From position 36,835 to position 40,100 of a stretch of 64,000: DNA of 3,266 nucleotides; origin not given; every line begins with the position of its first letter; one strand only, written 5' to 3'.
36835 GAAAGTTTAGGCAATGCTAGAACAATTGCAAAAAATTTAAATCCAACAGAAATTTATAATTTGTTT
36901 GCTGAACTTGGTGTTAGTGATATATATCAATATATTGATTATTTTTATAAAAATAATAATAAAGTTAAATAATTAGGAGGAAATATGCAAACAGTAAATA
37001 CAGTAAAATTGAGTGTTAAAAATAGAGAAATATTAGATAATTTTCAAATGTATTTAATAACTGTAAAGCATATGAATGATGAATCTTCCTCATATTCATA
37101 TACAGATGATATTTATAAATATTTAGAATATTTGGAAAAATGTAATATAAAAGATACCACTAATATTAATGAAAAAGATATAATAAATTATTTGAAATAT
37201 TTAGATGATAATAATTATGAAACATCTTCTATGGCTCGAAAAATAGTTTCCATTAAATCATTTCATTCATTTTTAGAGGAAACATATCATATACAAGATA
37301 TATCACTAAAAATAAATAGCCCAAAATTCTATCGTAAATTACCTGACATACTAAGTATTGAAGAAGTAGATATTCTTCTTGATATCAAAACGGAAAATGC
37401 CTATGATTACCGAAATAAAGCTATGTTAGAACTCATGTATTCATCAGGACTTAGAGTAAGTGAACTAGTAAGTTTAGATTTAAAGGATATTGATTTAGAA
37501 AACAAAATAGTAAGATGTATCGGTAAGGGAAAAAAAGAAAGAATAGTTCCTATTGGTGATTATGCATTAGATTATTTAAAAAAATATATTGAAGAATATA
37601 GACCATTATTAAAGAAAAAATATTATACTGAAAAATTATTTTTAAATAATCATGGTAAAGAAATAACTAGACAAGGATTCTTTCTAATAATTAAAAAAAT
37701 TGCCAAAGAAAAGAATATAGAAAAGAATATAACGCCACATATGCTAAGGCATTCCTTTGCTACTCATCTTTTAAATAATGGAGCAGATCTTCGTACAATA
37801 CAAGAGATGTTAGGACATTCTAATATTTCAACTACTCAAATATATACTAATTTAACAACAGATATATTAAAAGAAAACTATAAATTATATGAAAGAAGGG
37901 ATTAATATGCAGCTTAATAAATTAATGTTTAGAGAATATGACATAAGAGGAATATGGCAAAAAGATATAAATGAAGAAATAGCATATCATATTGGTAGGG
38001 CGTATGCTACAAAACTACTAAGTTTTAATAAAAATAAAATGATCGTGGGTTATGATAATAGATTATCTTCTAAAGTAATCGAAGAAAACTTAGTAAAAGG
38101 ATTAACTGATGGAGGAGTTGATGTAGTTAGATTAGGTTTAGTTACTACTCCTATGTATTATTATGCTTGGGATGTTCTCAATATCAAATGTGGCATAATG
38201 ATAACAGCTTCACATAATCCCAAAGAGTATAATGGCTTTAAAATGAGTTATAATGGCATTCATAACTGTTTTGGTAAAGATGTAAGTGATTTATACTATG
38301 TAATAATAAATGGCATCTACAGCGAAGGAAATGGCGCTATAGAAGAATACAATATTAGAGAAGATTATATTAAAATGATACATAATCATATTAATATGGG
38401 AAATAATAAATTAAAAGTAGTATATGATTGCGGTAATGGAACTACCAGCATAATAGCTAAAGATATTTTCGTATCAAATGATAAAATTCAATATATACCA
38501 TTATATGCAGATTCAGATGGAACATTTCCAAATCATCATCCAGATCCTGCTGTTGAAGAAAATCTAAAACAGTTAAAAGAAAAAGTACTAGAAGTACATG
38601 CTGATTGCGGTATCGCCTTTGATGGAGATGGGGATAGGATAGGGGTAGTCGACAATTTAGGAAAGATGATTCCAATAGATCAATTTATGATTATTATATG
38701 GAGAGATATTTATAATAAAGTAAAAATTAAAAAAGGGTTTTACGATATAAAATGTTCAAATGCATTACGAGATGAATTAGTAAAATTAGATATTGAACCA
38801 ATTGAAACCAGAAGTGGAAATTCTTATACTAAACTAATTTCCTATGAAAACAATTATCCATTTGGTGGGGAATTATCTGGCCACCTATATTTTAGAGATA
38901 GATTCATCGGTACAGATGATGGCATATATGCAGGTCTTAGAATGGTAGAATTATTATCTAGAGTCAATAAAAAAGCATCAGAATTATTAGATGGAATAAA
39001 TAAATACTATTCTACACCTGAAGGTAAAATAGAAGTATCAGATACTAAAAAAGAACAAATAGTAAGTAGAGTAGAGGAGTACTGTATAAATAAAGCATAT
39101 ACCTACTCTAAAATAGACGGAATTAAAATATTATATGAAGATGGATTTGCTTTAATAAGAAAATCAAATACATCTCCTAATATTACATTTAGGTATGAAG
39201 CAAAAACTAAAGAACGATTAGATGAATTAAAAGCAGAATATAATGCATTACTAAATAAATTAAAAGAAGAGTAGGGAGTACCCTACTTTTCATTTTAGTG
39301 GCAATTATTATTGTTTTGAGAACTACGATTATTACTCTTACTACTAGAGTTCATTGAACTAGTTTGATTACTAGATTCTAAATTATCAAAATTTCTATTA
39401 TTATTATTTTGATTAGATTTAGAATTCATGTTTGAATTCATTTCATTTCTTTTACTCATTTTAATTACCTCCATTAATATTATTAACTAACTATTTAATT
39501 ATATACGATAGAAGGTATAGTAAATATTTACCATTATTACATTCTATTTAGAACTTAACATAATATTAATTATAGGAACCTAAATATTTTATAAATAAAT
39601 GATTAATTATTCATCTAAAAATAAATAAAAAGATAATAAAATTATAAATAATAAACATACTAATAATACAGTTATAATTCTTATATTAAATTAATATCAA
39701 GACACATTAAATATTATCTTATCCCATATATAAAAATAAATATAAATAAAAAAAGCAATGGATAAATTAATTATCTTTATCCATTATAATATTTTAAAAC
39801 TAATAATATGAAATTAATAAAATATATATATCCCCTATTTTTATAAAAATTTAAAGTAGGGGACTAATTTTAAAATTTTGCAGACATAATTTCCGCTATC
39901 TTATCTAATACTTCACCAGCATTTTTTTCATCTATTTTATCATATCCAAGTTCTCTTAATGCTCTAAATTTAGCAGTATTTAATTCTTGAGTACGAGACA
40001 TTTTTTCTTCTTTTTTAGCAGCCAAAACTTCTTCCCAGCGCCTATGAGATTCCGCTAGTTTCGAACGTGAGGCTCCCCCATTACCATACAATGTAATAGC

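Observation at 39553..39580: dif-like XerC/D site in an ORF-free gap exactly where gene orientation converges, 1.6 kb from xerD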

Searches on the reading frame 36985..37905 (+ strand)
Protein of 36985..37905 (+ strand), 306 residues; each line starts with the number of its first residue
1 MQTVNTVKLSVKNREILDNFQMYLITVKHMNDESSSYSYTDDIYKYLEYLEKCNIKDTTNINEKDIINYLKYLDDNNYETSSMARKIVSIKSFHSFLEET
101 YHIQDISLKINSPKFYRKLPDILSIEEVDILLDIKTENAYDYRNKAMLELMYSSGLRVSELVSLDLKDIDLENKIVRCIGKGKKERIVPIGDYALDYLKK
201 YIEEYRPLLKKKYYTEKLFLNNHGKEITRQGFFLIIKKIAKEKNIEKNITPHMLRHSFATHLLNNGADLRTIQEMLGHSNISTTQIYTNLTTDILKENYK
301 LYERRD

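Call 8: search_protein_families(library=ncbifam, proteins=[window:36985-37905:+])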
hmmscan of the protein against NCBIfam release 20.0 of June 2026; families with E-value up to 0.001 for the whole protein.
window:36985-37905:+ (306 aa): 12 families
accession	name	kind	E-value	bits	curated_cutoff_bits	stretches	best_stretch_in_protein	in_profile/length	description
TIGR02225.1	recomb_XerD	equivalog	1.6e-98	329.7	329.6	1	19-300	2-284/290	site-specific tyrosine recombinase XerD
NF001399.0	PRK00283.1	subfamily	3.3e-95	318.8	279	1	13-302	5-295/300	tyrosine recombinase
TIGR02224.1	recomb_XerC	equivalog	3.3e-85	286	335.15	1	19-300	2-287/295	tyrosine recombinase XerC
NF040815.2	recomb_XerA_Arch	equivalog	1.3e-68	231.5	220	1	34-299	15-263/263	site-specific tyrosine recombinase/integron integrase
NF002331.0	PRK01287.1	subfamily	4e-56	190.5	371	1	4-297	14-319/365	site-specific tyrosine recombinase XerC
TIGR02249.1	integrase_gron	subfamily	5.2e-40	137.7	265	2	234-290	244-300/315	integron integrase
NF003462.0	PRK05084.1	equivalog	1.1e-34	119.8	267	1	142-298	195-352/360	tyrosine recombinase XerS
NF007370.0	PRK09870.1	subfamily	4.6e-24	85.2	221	1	121-289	11-178/200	tyrosine-type DNA invertase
NF011946.0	PRK15417.1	equivalog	8.5e-24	84.3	435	2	229-290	254-315/337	integron integrase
NF007371.0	PRK09871.1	subfamily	1.1e-19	70.7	222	1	123-289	7-173/198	tyrosine-type DNA invertase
NF040693.1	recomb_GmtY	equivalog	4.2e-11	42.7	340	1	218-293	353-435/441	gamma-mobile-trio recombinase GmtY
NF041502.1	integrase_1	equivalog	5.7e-07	28.6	350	1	248-296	318-366/484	site-specific integrase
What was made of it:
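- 36985..37905 (+): xerD (tyrosine recombinase, 306 aa); its 3' end points at the site 1.65 kb away. XerC scores 286, below its cutoff (call 8).
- Checked: Distance to xerD. xerD ends at 37905, 1,648 bp from the site (call 8).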

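Call 9: find_encoding_contigs(protein=window:36985-37905:+, flank=10000, max_places=10)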
Protein window:36985-37905:+ (306 aa): 1 contig read that carries it; 1 place shown.
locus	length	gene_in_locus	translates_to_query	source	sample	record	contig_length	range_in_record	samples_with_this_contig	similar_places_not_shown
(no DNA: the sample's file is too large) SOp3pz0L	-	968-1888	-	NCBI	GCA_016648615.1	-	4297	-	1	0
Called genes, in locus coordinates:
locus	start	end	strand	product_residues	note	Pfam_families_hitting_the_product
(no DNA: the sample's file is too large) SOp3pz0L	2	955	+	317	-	?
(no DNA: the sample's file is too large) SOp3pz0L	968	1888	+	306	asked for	PF02899:Phage_int_SAM_1, PF00589:Phage_integrase, PF22823:MrpR_C_cat (weak)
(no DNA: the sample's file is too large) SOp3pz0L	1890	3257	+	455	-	PF02878:PGM_PMM_I, PF02879:PGM_PMM_II, PF02880:PGM_PMM_III, PF00408:PGM_PMM_IV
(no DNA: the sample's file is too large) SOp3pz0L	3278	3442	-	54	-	-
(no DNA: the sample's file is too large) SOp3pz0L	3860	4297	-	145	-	?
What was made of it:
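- Tried and rejected: Looking up the exact XerD protein to find the source genome returned only a 4.3-kb contig of GCA_016648615.1, without DNA (call 9).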

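Call 17: find_related_loci(query=window:36985-37905:+, collection=genome_contigs, flank=10000)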
Query window:36985-37905:+ (306 aa) in genome_contigs; peptide patterns used: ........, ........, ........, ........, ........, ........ (x = any residue, [..] = any of these).
510 stretches matched a pattern; 201 encode a relative of the query (tblastn E <= 1e-3); the best 80 are kept; 80 distinct loci.
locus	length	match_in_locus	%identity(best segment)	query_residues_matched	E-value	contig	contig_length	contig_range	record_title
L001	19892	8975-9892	86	1-306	9e-166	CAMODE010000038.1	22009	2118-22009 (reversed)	MAG: uncultured Bacillales bacterium isolate SRR873609_bin.88_metaWRAP_v1.3_MAG genome assembly, contig: ERZ1756109_2631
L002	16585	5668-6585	75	1-306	1e-152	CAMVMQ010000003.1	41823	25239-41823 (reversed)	MAG TPA_asm: uncultured Bacillales bacterium isolate SRR8387715_bin.84_metaWRAP_v1.3_MAG genome assembly, contig: ERZ142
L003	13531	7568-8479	60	1-305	2e-118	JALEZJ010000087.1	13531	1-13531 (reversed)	MAG: Erysipelotrichaceae bacterium isolate SUG474 k141_3423418, whole genome shotgun sequence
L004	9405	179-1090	58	1-305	2e-112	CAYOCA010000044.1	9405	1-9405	MAG TPA_asm: uncultured Muribaculaceae bacterium isolate SRP222994_co1_98 genome assembly, contig: NODE_15418_length_940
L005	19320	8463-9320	62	12-302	7e-110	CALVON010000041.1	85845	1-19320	MAG: uncultured Bacilli bacterium isolate E0_DM__bin117 genome assembly, contig: E0_DM__k127_2967596, whole genome shotg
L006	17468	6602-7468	61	12-305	2e-109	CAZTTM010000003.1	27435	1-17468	MAG TPA_asm: uncultured Muribaculaceae bacterium isolate binchicken_co354_38 genome assembly, contig: NODE_1616_length_2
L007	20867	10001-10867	60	12-305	8e-109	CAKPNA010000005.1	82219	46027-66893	MAG: uncultured Bacilli bacterium isolate REFINED_METABAT215_TOP10_CONTIGS_1500_ASSEMBLY_K77_MERGED__Hadza_MoBio_C-REDO_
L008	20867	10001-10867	59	12-305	2e-108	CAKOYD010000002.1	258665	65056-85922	MAG: uncultured Bacilli bacterium isolate REFINED_METABAT215_TOP10_CONTIGS_1500_ASSEMBLY_K77_MERGED__Hadza_MoBio_hadza-I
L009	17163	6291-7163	63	9-305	2e-107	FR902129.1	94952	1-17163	Clostridium sp. CAG:914 genomic scaffold, scf3, whole genome shotgun sequence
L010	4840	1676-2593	58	1-306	1e-106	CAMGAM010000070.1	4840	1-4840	MAG: uncultured Tenericutes bacterium isolate ERR2020023_bin.12_metaWRAP_v1.3_MAG genome assembly, contig: ERZ10552019.3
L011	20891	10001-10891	59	1-302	5e-106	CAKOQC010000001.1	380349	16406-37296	MAG: uncultured Bacilli bacterium isolate REFINED_METABAT215_TOP10_CONTIGS_1500_ASSEMBLY_K77_MERGED__Hadza_MoBio_hadza-A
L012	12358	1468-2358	59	1-302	2e-105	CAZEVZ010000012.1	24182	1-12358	MAG TPA_asm: uncultured Muribaculaceae bacterium isolate SRP278969_co1_612 genome assembly, contig: NODE_2248_length_241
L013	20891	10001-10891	57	1-302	9e-105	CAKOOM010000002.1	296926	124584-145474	MAG: uncultured Bacilli bacterium isolate REFINED_METABAT215_TOP10_CONTIGS_1500_ASSEMBLY_K77_MERGED__Hadza_PheChl_Fiber-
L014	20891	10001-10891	58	1-302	1e-104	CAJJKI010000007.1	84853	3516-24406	MAG TPA_asm: uncultured Clostridiales bacterium isolate ERR1600683-bin.50 genome assembly, contig: NODE_264_length_84853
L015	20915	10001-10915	52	1-305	8e-103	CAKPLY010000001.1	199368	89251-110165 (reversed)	MAG: uncultured Bacilli bacterium isolate REFINED_METABAT215_TOP10_CONTIGS_1500_ASSEMBLY_K77_MERGED__Hadza_MoBio_hadza-E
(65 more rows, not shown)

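Call 39: search_solved_structures(query=window:36985-37905:+, show_alignments=2, max_evalue=1e-20)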
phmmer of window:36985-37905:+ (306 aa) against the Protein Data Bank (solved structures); distinct sequences matched with E-value up to 1e-20: 6.
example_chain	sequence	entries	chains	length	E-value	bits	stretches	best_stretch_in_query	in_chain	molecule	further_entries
1a0p_A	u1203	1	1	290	7.8e-53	182.8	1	33-297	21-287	SITE-SPECIFIC RECOMBINASE XERD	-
5dcf_A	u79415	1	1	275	1.6e-45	158.9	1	136-301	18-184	Tyrosine recombinase XerD,DNA translocase FtsK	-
4a8e_A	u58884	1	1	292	2e-37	132.3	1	46-300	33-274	PROBABLE TYROSINE RECOMBINASE XERC-LIKE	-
9i5v_14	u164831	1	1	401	5.2e-33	117.8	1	16-304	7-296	Ribosome-associated translation inhibitor RaiA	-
5hxy_A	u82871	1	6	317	9.2e-33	117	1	27-302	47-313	Tyrosine recombinase XerA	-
2a3v_A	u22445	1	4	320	4.3e-29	105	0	235-290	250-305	site-specific recombinase IntI4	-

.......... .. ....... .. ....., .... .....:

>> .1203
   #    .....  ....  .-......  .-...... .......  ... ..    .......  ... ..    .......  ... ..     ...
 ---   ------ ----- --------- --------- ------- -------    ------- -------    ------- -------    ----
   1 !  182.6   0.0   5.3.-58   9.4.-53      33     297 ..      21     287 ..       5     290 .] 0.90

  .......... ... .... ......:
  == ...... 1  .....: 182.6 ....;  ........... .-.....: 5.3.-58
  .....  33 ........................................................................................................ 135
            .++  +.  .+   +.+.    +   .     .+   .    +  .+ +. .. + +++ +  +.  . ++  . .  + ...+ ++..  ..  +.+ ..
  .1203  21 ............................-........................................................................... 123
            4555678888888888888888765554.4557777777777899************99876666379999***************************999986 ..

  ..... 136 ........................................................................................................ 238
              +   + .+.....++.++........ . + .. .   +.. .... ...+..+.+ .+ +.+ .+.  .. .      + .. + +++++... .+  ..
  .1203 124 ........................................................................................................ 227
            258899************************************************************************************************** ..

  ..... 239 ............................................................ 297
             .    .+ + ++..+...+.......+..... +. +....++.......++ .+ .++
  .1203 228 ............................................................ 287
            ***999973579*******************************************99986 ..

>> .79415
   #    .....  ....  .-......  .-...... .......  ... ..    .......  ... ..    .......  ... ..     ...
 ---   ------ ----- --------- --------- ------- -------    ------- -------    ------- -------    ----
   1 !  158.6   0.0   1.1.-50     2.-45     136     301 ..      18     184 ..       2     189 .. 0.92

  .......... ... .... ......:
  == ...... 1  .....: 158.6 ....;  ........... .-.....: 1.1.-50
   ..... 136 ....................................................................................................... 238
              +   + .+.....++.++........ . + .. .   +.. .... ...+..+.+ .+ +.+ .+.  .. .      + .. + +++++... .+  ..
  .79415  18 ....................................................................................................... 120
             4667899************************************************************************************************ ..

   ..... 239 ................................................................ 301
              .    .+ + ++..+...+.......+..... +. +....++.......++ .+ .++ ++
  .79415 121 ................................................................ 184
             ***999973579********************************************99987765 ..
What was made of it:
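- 36985..37905 (+): Match to E. coli XerD structure 1A0P at E = 8e-53, with R, K, H-x-x-R, H and Y all aligned (call 39).
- On Chromosomal dif site (XerCD / CodV-RipX type): Call 8 (TIGR02225 at its cutoff) and call 39 (R, K, H, R, H, Y aligned with 1A0P)
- XerD has all catalytic residues (call 39).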

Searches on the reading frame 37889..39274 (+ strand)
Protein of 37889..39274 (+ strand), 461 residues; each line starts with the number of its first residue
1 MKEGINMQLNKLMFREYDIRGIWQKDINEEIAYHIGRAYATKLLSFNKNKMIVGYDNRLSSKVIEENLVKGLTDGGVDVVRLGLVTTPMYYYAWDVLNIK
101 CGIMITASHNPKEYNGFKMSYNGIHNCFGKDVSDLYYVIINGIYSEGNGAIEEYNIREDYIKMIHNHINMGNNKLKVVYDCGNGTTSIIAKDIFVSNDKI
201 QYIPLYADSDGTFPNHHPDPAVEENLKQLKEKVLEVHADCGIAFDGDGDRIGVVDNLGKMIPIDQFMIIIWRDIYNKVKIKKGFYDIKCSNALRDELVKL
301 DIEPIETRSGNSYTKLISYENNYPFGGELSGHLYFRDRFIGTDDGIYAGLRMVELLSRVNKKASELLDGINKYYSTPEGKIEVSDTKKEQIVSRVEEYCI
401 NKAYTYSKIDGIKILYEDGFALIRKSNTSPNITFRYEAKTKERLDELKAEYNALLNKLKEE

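Call 8: search_protein_families(library=ncbifam, proteins=[window:37889-39274:+])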
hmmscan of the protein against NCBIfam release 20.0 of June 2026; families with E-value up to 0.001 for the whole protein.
window:37889-39274:+ (461 aa): 6 families
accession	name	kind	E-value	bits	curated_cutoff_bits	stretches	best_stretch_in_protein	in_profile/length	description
NF046027.1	PhglucPhmanMutPgmG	equivalog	2.6e-117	392.3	600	1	8-456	4-451/460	phosphoglucomutase/phosphomannomutase PgmG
TIGR03990.1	Arch_GlmM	equivalog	1.9e-100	336.8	439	1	12-452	2-441/444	phosphoglucosamine mutase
NF007088.0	PRK09542.1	equivalog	2.9e-82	277.1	618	1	12-454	10-452/456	phosphomannomutase/phosphoglucomutase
NF011943.0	PRK15414.1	subfamily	1.4e-59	202.4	801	1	13-450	6-448/456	phosphomannomutase CpsG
TIGR01455.1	glmM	equivalog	6.5e-56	189.9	447.55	1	19-449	6-434/442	phosphoglucosamine mutase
NF005737.0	PRK07564.1-1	equivalog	2.5e-08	33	378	1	173-368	204-401/543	alpha-D-glucose phosphate-specific phosphoglucomutase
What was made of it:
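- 37889..39274 (+): phosphoglucomutase/phosphomannomutase-family gene, the last + strand gene before the site. Call 8.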

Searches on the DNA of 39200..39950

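Call 31: search_rna_families(source=window, start=39200, end=39950, threshold=evalue, max_evalue=1)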
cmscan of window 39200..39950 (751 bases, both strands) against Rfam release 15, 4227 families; matches with E-value up to 1: 0.
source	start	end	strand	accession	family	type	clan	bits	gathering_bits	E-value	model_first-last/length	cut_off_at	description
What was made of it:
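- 39460..39869 (.): AT-rich (14.4% GC) non-coding interval that contains the site. No Rfam family matched at E <= 1 (call 31).
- Tried and rejected: Rfam found nothing in the gap (call 31).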
